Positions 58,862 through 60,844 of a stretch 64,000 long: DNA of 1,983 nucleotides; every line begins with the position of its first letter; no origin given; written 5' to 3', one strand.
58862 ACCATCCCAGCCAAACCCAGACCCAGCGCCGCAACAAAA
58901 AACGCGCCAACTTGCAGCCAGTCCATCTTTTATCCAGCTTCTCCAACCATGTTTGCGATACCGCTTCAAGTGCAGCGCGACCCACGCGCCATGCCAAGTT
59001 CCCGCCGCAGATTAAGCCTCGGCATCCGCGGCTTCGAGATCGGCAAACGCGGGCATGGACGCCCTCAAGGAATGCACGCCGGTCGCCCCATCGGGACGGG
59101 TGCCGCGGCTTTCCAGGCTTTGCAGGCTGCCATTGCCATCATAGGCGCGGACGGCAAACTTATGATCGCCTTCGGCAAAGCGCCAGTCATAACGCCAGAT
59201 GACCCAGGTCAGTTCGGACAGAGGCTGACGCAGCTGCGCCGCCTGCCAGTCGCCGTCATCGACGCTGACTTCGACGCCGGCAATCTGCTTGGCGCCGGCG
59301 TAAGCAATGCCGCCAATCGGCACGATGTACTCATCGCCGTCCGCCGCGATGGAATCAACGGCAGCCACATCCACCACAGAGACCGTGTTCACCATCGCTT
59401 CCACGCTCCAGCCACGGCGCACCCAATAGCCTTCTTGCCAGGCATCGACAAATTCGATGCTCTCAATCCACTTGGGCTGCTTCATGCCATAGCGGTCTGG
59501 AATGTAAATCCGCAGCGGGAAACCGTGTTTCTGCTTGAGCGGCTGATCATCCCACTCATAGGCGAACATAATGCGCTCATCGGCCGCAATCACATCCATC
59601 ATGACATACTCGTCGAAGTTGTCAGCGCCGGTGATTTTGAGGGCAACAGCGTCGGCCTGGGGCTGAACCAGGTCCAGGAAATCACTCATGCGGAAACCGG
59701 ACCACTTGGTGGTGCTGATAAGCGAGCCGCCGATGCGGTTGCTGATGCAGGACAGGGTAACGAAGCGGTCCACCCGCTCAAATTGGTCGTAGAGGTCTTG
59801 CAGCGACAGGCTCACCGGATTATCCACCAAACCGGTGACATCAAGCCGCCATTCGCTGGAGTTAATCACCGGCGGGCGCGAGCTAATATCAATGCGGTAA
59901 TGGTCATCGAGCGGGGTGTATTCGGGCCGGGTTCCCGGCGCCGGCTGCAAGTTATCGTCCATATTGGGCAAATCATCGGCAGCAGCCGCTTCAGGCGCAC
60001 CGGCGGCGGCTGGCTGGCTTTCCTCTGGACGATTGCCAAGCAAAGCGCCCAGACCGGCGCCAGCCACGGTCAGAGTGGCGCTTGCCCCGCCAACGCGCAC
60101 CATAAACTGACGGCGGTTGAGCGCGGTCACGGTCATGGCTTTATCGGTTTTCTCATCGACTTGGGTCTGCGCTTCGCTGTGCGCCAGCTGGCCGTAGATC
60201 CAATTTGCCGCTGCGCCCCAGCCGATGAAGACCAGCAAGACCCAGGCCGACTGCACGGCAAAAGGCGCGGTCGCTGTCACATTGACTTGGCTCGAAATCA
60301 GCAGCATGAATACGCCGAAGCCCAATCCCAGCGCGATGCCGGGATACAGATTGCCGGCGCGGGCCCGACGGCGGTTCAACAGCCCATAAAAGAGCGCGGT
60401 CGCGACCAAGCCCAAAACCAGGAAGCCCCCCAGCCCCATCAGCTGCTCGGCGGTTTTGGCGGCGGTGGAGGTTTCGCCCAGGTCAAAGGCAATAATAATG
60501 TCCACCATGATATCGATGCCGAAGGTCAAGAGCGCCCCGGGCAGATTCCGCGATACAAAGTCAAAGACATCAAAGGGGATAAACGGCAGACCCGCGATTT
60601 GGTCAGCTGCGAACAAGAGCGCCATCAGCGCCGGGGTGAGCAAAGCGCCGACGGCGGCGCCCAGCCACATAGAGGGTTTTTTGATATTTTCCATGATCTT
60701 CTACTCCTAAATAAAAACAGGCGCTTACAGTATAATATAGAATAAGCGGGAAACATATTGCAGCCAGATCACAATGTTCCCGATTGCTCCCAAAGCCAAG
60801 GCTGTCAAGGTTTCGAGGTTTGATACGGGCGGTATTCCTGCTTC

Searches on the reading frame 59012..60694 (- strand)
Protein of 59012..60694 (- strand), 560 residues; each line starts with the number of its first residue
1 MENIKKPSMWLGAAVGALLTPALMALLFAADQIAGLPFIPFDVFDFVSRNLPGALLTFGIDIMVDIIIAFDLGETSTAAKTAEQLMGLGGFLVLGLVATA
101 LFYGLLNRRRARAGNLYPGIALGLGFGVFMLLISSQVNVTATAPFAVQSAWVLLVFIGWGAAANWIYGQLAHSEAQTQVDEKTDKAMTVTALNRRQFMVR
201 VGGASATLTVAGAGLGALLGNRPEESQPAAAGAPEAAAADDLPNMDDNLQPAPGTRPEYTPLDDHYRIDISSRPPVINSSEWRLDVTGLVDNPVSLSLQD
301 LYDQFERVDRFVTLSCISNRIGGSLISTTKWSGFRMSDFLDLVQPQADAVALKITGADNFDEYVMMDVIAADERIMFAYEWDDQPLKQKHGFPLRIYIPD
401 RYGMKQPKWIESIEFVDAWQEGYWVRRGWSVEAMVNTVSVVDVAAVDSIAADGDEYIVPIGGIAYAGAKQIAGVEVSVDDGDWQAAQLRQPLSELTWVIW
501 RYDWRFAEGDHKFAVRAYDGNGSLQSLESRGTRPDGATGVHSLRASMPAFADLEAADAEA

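Call 8: search_protein_families(library=ncbifam, proteins=[window:59012-60694:-], max_evalue=0.01)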
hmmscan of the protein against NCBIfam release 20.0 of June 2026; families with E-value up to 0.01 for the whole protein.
window:59012-60694:- (560 aa): 6 families
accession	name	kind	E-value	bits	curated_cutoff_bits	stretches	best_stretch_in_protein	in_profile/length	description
NF052245.1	SorA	equivalog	1.8e-27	96.1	600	1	263-530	74-378/396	SorA family sulfite dehydrogenase catalytic subunit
TIGR04555.1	sulfite_DH_soxC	equivalog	5.5e-25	88.2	420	1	275-530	102-378/408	sulfite dehydrogenase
NF052247.1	SorT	equivalog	2.8e-17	62.6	570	1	370-528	197-365/387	SorT family sulfite dehydrogenase catalytic subunit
NF003767.0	PRK05363.1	equivalog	2.9e-14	53.1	207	1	258-425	72-255/320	protein-methionine-sulfoxide reductase catalytic subunit MsrP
NF033480.1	bifunc_MprF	equivalog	0.0017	16.7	600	1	72-219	78-225/841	bifunctional lysylphosphatidylglycerol flippase/synthetase MprF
NF009420.1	PRK12785.1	equivalog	0.0028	17.5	197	1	182-260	6-84/161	flagellar basal body-associated protein FliL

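Call 31: search_protein_families(library=padloc, proteins=[window:59012-60694:-], max_evalue=0.1)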
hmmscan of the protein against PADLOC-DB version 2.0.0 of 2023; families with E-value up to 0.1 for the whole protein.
window:59012-60694:- (560 aa): 0 families

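Call 47: search_protein_families(library=pfam, proteins=[window:59012-60694:-], max_evalue=0.001)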
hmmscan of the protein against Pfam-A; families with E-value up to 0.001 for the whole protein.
window:59012-60694:- (560 aa): 2 families
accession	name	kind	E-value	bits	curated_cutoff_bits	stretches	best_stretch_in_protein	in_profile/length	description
PF00174.25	Oxidored_molyb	-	1.9e-37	128.9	24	1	275-424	5-169/169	Oxidoreductase molybdopterin binding domain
PF03404.22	Mo-co_dimer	-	5.3e-05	23.7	22.7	1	439-525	12-114/138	Mo-co oxidoreductase dimerisation domain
